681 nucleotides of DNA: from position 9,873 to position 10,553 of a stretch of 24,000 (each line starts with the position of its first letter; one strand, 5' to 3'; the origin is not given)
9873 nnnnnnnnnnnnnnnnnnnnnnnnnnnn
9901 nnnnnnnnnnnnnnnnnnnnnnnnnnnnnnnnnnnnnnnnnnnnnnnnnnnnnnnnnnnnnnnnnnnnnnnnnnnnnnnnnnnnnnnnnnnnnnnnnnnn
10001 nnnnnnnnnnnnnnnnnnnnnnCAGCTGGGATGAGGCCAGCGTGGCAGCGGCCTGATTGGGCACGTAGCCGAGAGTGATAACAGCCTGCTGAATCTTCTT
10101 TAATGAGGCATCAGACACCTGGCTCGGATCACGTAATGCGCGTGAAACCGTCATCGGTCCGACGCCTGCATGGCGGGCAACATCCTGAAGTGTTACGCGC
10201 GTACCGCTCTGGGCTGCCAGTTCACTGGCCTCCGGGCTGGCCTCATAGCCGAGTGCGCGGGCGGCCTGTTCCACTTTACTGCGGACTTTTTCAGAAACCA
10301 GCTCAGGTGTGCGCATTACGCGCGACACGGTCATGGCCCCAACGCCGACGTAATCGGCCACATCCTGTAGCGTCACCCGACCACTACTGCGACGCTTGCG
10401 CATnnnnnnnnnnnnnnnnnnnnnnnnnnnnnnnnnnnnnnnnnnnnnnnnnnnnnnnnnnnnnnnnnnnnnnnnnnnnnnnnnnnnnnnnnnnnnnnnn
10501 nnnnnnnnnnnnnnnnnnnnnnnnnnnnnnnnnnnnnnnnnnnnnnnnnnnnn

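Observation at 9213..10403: LacI-family repressor with two tandem N-terminal HTH domains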

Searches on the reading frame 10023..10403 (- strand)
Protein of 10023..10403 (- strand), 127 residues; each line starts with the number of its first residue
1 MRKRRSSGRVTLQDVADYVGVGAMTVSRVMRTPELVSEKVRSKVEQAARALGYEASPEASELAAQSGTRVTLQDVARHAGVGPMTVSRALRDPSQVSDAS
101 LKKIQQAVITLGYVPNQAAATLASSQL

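Call 26: search_protein_representatives(protein=window:10023-10403:-)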
Query: 127 residues. Proteins with E-value up to 0.001 (for the whole library): 4070; up to 1e-10: 55; up to 1e-30: 2. The best 150 are listed.
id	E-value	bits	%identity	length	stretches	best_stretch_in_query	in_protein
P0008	6.1e-60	216.2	87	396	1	1-127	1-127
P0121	2.0e-35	137.4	84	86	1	1-86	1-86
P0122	3.4e-18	82.1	33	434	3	7-122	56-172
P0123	7.4e-18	81.0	30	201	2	9-125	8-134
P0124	3.5e-17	78.8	33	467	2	8-123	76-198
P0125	9.7e-17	77.4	38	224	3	7-65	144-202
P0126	2.2e-16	76.3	32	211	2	9-123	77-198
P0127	2.7e-16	76.0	32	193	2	10-125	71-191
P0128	9.3e-15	71.0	61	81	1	2-63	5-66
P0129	9.5e-15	71.0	30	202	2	9-123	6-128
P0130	1.5e-14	70.3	34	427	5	13-106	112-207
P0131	2.0e-14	70.0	70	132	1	5-125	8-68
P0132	2.9e-14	69.5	58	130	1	2-67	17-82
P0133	4.8e-14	68.7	55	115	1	2-72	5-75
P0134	5.9e-14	68.5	41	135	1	4-118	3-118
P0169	5.0e-11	59.1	32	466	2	6-122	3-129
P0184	2.5e-10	56.8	31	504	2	2-122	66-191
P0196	4.5e-10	56.0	37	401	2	8-114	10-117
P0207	8.9e-10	55.0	34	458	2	19-126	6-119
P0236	4.0e-09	53.0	42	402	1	4-113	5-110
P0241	5.4e-09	52.5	38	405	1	9-122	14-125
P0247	6.3e-09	52.3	37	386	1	10-122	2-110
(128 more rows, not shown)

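Call 27: search_protein_families(library=pfam, proteins=[P0122, P0124, P0130, P0169, P0184, P0196, P0207, P0236, P0241, P0247], max_evalue=0.00001)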
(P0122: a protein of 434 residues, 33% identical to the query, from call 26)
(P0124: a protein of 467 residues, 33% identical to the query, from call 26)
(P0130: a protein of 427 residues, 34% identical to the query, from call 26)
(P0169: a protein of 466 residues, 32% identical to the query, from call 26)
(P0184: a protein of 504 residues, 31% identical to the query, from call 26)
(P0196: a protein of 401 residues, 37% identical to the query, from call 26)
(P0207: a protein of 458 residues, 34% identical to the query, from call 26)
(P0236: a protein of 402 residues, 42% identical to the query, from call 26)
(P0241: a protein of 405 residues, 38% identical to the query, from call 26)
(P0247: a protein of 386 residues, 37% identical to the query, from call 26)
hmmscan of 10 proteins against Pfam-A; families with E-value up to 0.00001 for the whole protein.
P0122 (434 aa): 13 families
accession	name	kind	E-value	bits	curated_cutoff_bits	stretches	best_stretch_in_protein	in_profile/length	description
PF00356.27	LacI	-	5.1e-29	100.3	27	2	60-105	1-46/46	Bacterial regulatory proteins, lacI family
PF13384.12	HTH_23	-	2.3e-09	37.2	24.6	0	60-80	19-39/50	Homeodomain-like domain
PF13936.12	HTH_38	-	4.2e-07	30.1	27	0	122-138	23-39/44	Helix-turn-helix domain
PF13545.12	HTH_Crp_2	-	6.4e-07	29.7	27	0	59-80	23-44/70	Crp-like helix-turn-helix domain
PF04967.18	HTH_10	-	6.5e-07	29.5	23.1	0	56-80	21-45/53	HTH DNA binding domain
PF08279.18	HTH_11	-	1e-06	28.9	25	0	53-79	9-36/55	HTH domain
PF01381.28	HTH_3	-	1.4e-06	28.7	23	0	60-91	11-42/55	Helix-turn-helix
PF13542.12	HTH_Tnp_ISL3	-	1.7e-06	27.8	27.4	0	119-140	26-47/51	Helix-turn-helix domain of transposase family ISL3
PF00440.29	TetR_N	-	4.8e-06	26.7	24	0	106-141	3-38/47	Bacterial regulatory proteins, tetR family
PF00165.29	HTH_AraC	-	6.5e-06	26.6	26.6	0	120-142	9-31/42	Bacterial regulatory helix-turn-helix proteins, AraC family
PF12802.13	MarR_2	-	6.6e-06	26.6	27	0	59-80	21-42/61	MarR family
PF01022.26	HTH_5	-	7.1e-06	26.3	22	0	59-79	16-36/47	Bacterial regulatory protein, arsR family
PF01047.28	MarR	-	8.3e-06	26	24.6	0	53-79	12-38/59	MarR family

P0124 (467 aa): 14 families
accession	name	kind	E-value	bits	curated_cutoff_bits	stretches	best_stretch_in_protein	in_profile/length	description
PF00356.27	LacI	-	1.2e-26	92.6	27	2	79-122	1-44/46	Bacterial regulatory proteins, lacI family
PF00532.27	Peripla_BP_1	-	1.6e-12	48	22.2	1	203-360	2-160/281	Periplasmic binding proteins and sugar binding domain of LacI family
PF01381.28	HTH_3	-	2e-10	40.9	23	0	77-112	9-44/55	Helix-turn-helix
PF13412.12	HTH_24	-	7.2e-10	38.7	21.9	0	78-99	18-39/48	Winged helix-turn-helix DNA-binding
PF13384.12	HTH_23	-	9.6e-10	38.4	24.6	0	145-164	18-37/50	Homeodomain-like domain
PF12802.13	MarR_2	-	1.5e-08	35.1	27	0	77-99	19-42/61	MarR family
PF04967.18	HTH_10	-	8.6e-08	32.3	23.1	0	76-100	22-46/53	HTH DNA binding domain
PF04545.22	Sigma70_r4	-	2.5e-07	30.5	24.1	0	75-97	18-40/50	Sigma-70, region 4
PF00440.29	TetR_N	-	3.2e-07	30.4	24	0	74-96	13-35/47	Bacterial regulatory proteins, tetR family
PF08279.18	HTH_11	-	1.2e-06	28.7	25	0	76-98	15-36/55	HTH domain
PF04552.19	Sigma54_DBD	-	1.3e-06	28.6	22.8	0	73-100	45-72/160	Sigma-54, DNA binding domain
PF13545.12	HTH_Crp_2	-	1.8e-06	28.2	27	0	72-99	16-44/70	Crp-like helix-turn-helix domain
PF13542.12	HTH_Tnp_ISL3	-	2.7e-06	27.2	27.4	0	146-166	28-48/51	Helix-turn-helix domain of transposase family ISL3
PF01047.28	MarR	-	4.1e-06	27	24.6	0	78-98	18-38/59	MarR family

P0130 (427 aa): 2 families
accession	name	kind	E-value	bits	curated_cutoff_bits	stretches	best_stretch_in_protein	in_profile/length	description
PF00356.27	LacI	-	2.1e-10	40.7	27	0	175-193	4-22/46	Bacterial regulatory proteins, lacI family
PF22739.2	NA-iREase3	-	6.6e-06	27.2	27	0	11-30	87-106/118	NACHT-associated inactive Restriction Endonuclease 2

P0169 (466 aa): 21 families
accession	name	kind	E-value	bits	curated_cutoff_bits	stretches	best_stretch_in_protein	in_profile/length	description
PF00356.27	LacI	-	7.4e-32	109.3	27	2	78-121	1-44/46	Bacterial regulatory proteins, lacI family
PF08279.18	HTH_11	-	9.3e-12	45.1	25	0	127-156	7-35/55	HTH domain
PF13412.12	HTH_24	-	1.6e-11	44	21.9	0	133-155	14-36/48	Winged helix-turn-helix DNA-binding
PF12802.13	MarR_2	-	5.7e-11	42.9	27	0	135-158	17-42/61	MarR family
PF13384.12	HTH_23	-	2e-10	40.6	24.6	0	78-99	19-40/50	Homeodomain-like domain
PF01381.28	HTH_3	-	1.4e-09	38.3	23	0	133-157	6-30/55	Helix-turn-helix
PF13545.12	HTH_Crp_2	-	7.3e-09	35.9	27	0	75-99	21-45/70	Crp-like helix-turn-helix domain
PF04967.18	HTH_10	-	1.3e-08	34.9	23.1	0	6-28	23-45/53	HTH DNA binding domain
PF09339.16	HTH_IclR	-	1.8e-08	34.5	22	0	134-157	16-39/52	IclR helix-turn-helix domain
PF01022.26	HTH_5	-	2.5e-08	34.1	22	0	76-98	15-37/47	Bacterial regulatory protein, arsR family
PF13936.12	HTH_38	-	2.5e-08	34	27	0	79-95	23-39/44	Helix-turn-helix domain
PF01047.28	MarR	-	5.1e-08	33.1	24.6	0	135-155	16-36/59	MarR family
PF02796.21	HTH_7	-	9.2e-08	32.5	23.8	0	77-99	22-44/45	Helix-turn-helix domain of resolvase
PF01325.25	Fe_dep_repress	-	5.9e-07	30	26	0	81-98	27-44/60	Iron dependent repressor, N-terminal DNA binding domain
PF04552.19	Sigma54_DBD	-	6.5e-07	29.7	22.8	0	136-162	49-75/160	Sigma-54, DNA binding domain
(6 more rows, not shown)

P0184 (504 aa): 6 families
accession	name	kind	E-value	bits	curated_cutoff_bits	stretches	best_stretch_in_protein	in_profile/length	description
PF00356.27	LacI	-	1.4e-24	86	27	1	75-118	1-44/46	Bacterial regulatory proteins, lacI family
PF13384.12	HTH_23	-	1.9e-07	31.1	24.6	0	73-96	17-40/50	Homeodomain-like domain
PF12802.13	MarR_2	-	4.5e-07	30.4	27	0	73-96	20-43/61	MarR family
PF13545.12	HTH_Crp_2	-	5e-07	30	27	0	73-96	22-45/70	Crp-like helix-turn-helix domain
PF00532.27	Peripla_BP_1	-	3.6e-06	27.1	22.2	1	224-367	2-149/281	Periplasmic binding proteins and sugar binding domain of LacI family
PF13542.12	HTH_Tnp_ISL3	-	5.3e-06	26.2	27.4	0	72-96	26-49/51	Helix-turn-helix domain of transposase family ISL3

P0196 (401 aa): 3 families
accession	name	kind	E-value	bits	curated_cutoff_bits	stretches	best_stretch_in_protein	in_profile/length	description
PF00356.27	LacI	-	3.9e-24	84.6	27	2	15-56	3-44/46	Bacterial regulatory proteins, lacI family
PF01381.28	HTH_3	-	1.5e-09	38.2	23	0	10-60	8-55/55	Helix-turn-helix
PF13377.12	Peripla_BP_3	-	2.9e-06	27.9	26.5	0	253-397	4-164/167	Periplasmic binding protein-like domain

P0207 (458 aa): 2 families
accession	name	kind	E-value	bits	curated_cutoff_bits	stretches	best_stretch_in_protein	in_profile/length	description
PF00356.27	LacI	-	7.6e-32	109.3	27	3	2-40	5-43/46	Bacterial regulatory proteins, lacI family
PF00532.27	Peripla_BP_1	-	7.6e-06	26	22.2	0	187-341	3-162/281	Periplasmic binding proteins and sugar binding domain of LacI family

P0236 (402 aa): 8 families
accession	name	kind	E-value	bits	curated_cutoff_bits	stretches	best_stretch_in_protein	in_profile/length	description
PF13377.12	Peripla_BP_3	-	5.7e-30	105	26.5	1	228-387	2-167/167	Periplasmic binding protein-like domain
PF00356.27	LacI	-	6.7e-26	90.3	27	2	12-54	1-43/46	Bacterial regulatory proteins, lacI family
PF00532.27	Peripla_BP_1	-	6.1e-19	69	22.2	1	139-367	15-261/281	Periplasmic binding proteins and sugar binding domain of LacI family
PF00165.29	HTH_AraC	-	2e-07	31.4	26.6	0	64-95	6-37/42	Bacterial regulatory helix-turn-helix proteins, AraC family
PF13407.12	Peripla_BP_4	-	3e-07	30.7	35.1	1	191-334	72-217/258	Periplasmic binding protein domain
PF13412.12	HTH_24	-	7.6e-07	29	21.9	0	65-88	16-39/48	Winged helix-turn-helix DNA-binding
PF09339.16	HTH_IclR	-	2.2e-06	27.8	22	0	4-32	12-40/52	IclR helix-turn-helix domain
PF12802.13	MarR_2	-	2.5e-06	28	27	0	9-32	19-42/61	MarR family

P0241 (405 aa): 7 families
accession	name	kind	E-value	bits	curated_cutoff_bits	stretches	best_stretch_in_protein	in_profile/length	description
PF13377.12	Peripla_BP_3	-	1.7e-35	123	26.5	1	237-400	2-167/167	Periplasmic binding protein-like domain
PF00356.27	LacI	-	4.1e-35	119.8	27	2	74-119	1-46/46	Bacterial regulatory proteins, lacI family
PF00532.27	Peripla_BP_1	-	6.9e-21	75.4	22.2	1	150-347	21-226/281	Periplasmic binding proteins and sugar binding domain of LacI family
PF13407.12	Peripla_BP_4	-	5.3e-12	46.3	35.1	1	150-349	18-221/258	Periplasmic binding protein domain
PF01381.28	HTH_3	-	1.4e-06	28.6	23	0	74-117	11-51/55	Helix-turn-helix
PF09339.16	HTH_IclR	-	3.6e-06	27.1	22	0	12-36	16-40/52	IclR helix-turn-helix domain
PF13560.12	HTH_31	-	5.3e-06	27.1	27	0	73-101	15-44/64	Helix-turn-helix domain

P0247 (386 aa): 8 families
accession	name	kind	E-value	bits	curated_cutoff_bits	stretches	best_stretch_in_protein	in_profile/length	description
PF00356.27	LacI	-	9.5e-38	128.2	27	2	3-46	1-44/46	Bacterial regulatory proteins, lacI family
PF13377.12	Peripla_BP_3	-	5.6e-36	124.6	26.5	1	225-386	2-167/167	Periplasmic binding protein-like domain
PF00532.27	Peripla_BP_1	-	7.3e-32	111.4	22.2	1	117-364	3-261/281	Periplasmic binding proteins and sugar binding domain of LacI family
PF13407.12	Peripla_BP_4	-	7.8e-17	62.1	35.1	1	118-368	1-258/258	Periplasmic binding protein domain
PF13542.12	HTH_Tnp_ISL3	-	2.2e-07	30.7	27.4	0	1-23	27-48/51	Helix-turn-helix domain of transposase family ISL3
PF01381.28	HTH_3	-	2.6e-07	31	23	0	3-45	11-50/55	Helix-turn-helix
PF04967.18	HTH_10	-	2.8e-06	27.5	23.1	0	2-26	24-48/53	HTH DNA binding domain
PF13443.12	HTH_26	-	4.2e-06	27.4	22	0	55-87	8-41/63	Cro/C1-type HTH DNA-binding domain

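Call 61: find_homologous_proteins(query=P0247, max_evalue=1e-40)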
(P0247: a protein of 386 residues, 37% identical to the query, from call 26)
Query P0247 (386 aa): 2807 proteins with E <= 1e-40 among 8000 candidates; the best 120 are listed.
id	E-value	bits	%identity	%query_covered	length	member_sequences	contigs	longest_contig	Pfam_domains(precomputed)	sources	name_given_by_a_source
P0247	1.4e-248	842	100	100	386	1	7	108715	PF01371.26,PF13377.13,PF00532.28,PF00356.28,PF13407.13,PF04967.19,PF01381.29,PF13542.13,PF13443.13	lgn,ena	-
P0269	3.0e-212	722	86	100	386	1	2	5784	PF13377.13,PF00532.28,PF01418.24,PF00356.28,PF13407.13,PF04967.19,PF01381.29,PF13542.13,PF08220.19,PF13443.13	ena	-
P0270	1.1e-196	671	80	100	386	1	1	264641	PF04967.19,PF01381.29,PF12802.14,PF00165.30,PF13443.13,PF13377.13,PF00532.28,PF01418.24,PF00356.28,PF13407.13,PF13542.13,PF13560.13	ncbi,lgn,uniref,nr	ncbi:LacI family DNA-binding transcriptional regulator [Halanaerobacter jeridensis]|uniref:DNA-bindi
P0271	8.2e-195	665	79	100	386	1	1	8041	PF13377.13,PF00532.28,PF01418.24,PF00356.28,PF13407.13,PF04967.19,PF01381.29,PF13542.13,PF13443.13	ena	-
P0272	3.4e-194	663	79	100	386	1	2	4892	PF13377.13,PF00532.28,PF01418.24,PF00356.28,PF13407.13,PF04967.19,PF01381.29,PF13542.13,PF13443.13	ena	-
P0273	4.0e-183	627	75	100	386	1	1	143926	PF01371.26,PF13377.13,PF00532.28,PF01418.24,PF00356.28,PF13407.13,PF04967.19,PF01381.29,PF13542.13,PF12802.14,PF13443.13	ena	-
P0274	4.5e-182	623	74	100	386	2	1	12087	PF13377.13,PF00532.28,PF00356.28,PF13407.13,PF04967.19,PF01381.29,PF13542.13,PF09339.17,PF12802.14,PF13443.13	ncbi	ncbi:MAG: LacI family DNA-binding transcriptional regulator [Halanaerobacter sp.]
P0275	5.1e-156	537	66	100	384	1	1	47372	PF04967.19,PF01381.29,PF09339.17,PF12802.14,PF13443.13,PF13377.13,PF00532.28,PF01418.24,PF00440.30,PF00356.28,PF13407.13,PF13542.13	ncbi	ncbi:MAG: LacI family DNA-binding transcriptional regulator [Bacillota bacterium]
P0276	2.8e-134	466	59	100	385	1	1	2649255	PF01371.26,PF13377.13,PF00532.28,PF00356.28,PF13407.13,PF02796.22,PF01381.29,PF13542.13,PF12802.14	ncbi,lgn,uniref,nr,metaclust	ncbi:transcriptional regulator [Halobacteroides halobius DSM 5150]|uniref:Transcriptional regulator 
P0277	3.1e-125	436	53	100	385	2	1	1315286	PF13377.13,PF00532.28,PF00356.28,PF13407.13,PF01381.29,PF13542.13,PF13560.13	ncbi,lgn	ncbi:LacI family DNA-binding transcriptional regulator [Halanaerocella petrolearia]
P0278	1.4e-118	414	65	73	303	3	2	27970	PF13377.13,PF00532.28,PF13407.13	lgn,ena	-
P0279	1.1e-116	408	54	100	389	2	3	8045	PF01371.26,PF13377.13,PF00532.28,PF01418.24,PF00356.28,PF13407.13,PF01381.29,PF13542.13,PF00165.30,PF13560.13,PF13443.13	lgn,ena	-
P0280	1.6e-112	394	49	100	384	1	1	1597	PF13384.13,PF02796.22,PF01381.29,PF09339.17,PF13377.13,PF12728.14,PF00532.28,PF01418.24,PF00440.30,PF00356.28,PF13407.13,PF13542.13,PF13560.13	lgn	-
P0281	9.4e-109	382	49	100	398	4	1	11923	PF13377.13,PF00532.28,PF08279.19,PF00356.28,PF13407.13,PF13384.13,PF13542.13,PF13545.13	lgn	-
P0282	6.3e-106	373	49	100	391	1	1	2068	PF13377.13,PF00532.28,PF00356.28,PF13407.13,PF04967.19,PF01381.29,PF13542.13,PF09339.17,PF12802.14,PF13560.13,PF13443.13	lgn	-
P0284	1.0e-92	329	42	100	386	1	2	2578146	PF13384.13,PF02796.22,PF01381.29,PF09339.17,PF12802.14,PF13443.13,PF01371.26,PF13377.13,PF00532.28,PF13412.13,PF00440.30,PF00356.28,PF13407.13,PF13936.13,PF13542.13,PF13560.13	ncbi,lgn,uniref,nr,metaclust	ncbi:LacI family DNA-binding transcriptional regulator [Halothermothrix orenii]|uniref:Transcription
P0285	3.5e-92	328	44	100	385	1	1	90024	PF13377.13,PF00532.28,PF01418.24,PF00356.28,PF13407.13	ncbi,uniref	ncbi:LacI family DNA-binding transcriptional regulator [Halanaerobium saccharolyticum]|uniref:LacI f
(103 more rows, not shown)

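Call 62: find_encoding_contigs(protein=P0270, flank=3500, max_places=1)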
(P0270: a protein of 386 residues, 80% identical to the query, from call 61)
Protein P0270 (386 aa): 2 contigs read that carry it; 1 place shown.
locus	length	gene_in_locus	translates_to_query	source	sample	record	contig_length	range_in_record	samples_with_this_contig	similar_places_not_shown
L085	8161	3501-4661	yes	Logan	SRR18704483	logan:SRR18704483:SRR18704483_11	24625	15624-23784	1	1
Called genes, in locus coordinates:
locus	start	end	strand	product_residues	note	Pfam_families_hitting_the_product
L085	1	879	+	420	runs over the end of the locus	PF13393:tRNA-synt_His, PF00587:tRNA-synt_2b, PF13393:tRNA-synt_His, PF03129:HGTP_anticodon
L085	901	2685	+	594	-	PF01336:tRNA_anti-codon, PF00152:tRNA-synt_2, PF02938:GAD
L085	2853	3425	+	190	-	PF01812:5-FTHF_cyc-lig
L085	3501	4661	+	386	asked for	PF00165:HTH_AraC (faint), PF00356:LacI, PF01381:HTH_3 (faint), PF01418:HTH_6 (faint), PF00356:LacI, PF00532:Peripla_BP_1, PF13407:Peripla_BP_4, PF13377:Peripla_BP_3, +5 more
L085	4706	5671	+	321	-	PF00294:PfkB, PF08543:Phos_pyr_kin (weak)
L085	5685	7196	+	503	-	PF00862:GT-B_Sucrose_synth, PF13439:Glyco_transf_4 (weak), PF13579:Glyco_trans_4_4 (weak), PF20706:GT4-conflict (weak), PF00534:Glycos_transf_1, PF13692:Glyco_trans_1_4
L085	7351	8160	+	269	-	PF00702:Hydrolase, PF08282:Hydrolase_3, PF05116:S6PP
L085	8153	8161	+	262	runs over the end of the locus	PF00702:Hydrolase, PF08282:Hydrolase_3, PF12710:HAD (faint), PF05116:S6PP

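Call 63: find_encoding_contigs(protein=P0276, flank=3500, max_places=1)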
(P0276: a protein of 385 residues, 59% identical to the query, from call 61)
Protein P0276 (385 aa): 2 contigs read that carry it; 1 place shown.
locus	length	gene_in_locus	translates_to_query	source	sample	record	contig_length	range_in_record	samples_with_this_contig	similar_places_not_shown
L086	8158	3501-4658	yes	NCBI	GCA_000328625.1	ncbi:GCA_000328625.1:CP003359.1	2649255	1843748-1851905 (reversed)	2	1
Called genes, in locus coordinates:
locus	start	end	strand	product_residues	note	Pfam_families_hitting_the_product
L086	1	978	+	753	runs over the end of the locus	PF06202:GDE_C (faint), PF22422:MGH1-like_GH (faint)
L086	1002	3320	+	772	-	PF03636:Glyco_hydro_65N, PF03632:Glyco_hydro_65m, PF03633:Glyco_hydro_65C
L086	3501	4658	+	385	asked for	PF00356:LacI, PF01371:Trp_repressor (faint), PF01381:HTH_3 (faint), PF02796:HTH_7 (faint), PF00356:LacI, PF00532:Peripla_BP_1, PF13407:Peripla_BP_4, PF13377:Peripla_BP_3, +2 more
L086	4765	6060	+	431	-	PF01547:SBP_bac_1, PF13416:SBP_bac_8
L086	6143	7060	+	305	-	PF00528:BPD_transp_1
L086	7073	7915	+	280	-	PF00528:BPD_transp_1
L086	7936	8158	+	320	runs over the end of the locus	PF00294:PfkB, PF08543:Phos_pyr_kin (weak)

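Call 64: find_encoding_contigs(protein=P0277, flank=3500, max_places=1)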
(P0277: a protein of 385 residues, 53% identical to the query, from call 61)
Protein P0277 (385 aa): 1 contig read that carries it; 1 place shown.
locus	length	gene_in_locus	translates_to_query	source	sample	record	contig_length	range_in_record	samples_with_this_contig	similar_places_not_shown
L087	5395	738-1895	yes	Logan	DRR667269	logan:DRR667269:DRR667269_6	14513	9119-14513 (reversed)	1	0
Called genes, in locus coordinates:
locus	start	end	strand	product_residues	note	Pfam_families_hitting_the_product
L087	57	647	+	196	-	PF01812:5-FTHF_cyc-lig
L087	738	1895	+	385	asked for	PF00356:LacI, PF01381:HTH_3 (faint), PF13542:HTH_Tnp_ISL3 (faint), PF13560:HTH_31 (faint), PF00356:LacI, PF00532:Peripla_BP_1, PF13407:Peripla_BP_4, PF13377:Peripla_BP_3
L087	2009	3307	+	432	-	PF01547:SBP_bac_1, PF13416:SBP_bac_8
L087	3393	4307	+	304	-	PF00528:BPD_transp_1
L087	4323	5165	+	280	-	PF00528:BPD_transp_1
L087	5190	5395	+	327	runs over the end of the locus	PF00294:PfkB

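Call 65: find_encoding_contigs(protein=P0284, flank=3500, max_places=1)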
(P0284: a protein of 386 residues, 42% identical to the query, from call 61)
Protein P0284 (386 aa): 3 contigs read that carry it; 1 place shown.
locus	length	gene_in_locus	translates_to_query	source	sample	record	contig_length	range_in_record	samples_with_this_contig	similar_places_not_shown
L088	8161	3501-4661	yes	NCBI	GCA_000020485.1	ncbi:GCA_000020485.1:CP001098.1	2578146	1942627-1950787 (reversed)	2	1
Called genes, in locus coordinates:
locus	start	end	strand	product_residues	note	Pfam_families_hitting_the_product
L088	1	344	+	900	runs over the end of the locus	PF02922:CBM_48 (weak), PF16561:AMPK1_CBM, PF22058:X25_BaPul_like (weak)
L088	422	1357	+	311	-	-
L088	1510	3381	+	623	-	PF00128:Alpha-amylase, PF09154:Alpha-amy_C_pro (weak)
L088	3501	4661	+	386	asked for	PF00356:LacI, PF00440:TetR_N (faint), PF01371:Trp_repressor (faint), PF01381:HTH_3 (faint), PF00356:LacI, PF00532:Peripla_BP_1, PF13407:Peripla_BP_4, PF13377:Peripla_BP_3, +9 more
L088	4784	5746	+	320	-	PF00294:PfkB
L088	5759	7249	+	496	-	PF00862:GT-B_Sucrose_synth, PF13439:Glyco_transf_4, PF13579:Glyco_trans_4_4, PF00534:Glycos_transf_1, PF20706:GT4-conflict (weak), PF13692:Glyco_trans_1_4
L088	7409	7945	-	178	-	PF08534:Redoxin, PF00578:AhpC-TSA, PF00085:Thioredoxin, PF13098:Thioredoxin_2, PF13905:Thioredoxin_8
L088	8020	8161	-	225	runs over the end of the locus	PF02683:DsbD_TM, PF13386:DsbD_2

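Call 66: find_encoding_contigs(protein=P0285, flank=3500, max_places=1)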
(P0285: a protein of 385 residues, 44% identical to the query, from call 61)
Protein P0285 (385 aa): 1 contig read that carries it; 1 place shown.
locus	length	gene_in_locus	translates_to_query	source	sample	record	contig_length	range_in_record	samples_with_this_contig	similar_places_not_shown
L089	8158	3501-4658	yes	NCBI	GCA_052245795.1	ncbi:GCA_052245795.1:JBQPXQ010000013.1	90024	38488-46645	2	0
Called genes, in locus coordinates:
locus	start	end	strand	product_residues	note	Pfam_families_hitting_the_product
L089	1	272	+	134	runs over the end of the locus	PF00376:MerR, PF13411:MerR_1, PF09278:MerR-DNA-bind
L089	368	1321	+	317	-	PF01370:Epimerase, PF04321:RmlD_sub_bind (faint), PF05368:NmrA, PF07993:NAD_binding_4 (faint), PF13460:NAD_binding_10, PF16363:GDP_Man_Dehyd (faint)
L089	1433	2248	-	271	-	PF02540:NAD_synthase (weak), PF01171:ATP_bind_3 (faint), PF06508:QueC (faint)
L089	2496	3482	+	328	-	PF00356:LacI, PF00532:Peripla_BP_1, PF13407:Peripla_BP_4, PF13377:Peripla_BP_3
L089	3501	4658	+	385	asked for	PF00356:LacI, PF01418:HTH_6 (faint), PF00356:LacI, PF00532:Peripla_BP_1, PF13407:Peripla_BP_4, PF13377:Peripla_BP_3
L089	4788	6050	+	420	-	PF01547:SBP_bac_1, PF13416:SBP_bac_8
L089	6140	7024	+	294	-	PF00528:BPD_transp_1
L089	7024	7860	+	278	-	PF00528:BPD_transp_1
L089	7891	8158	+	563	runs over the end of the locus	PF00128:Alpha-amylase, PF23915:SusG_C (faint)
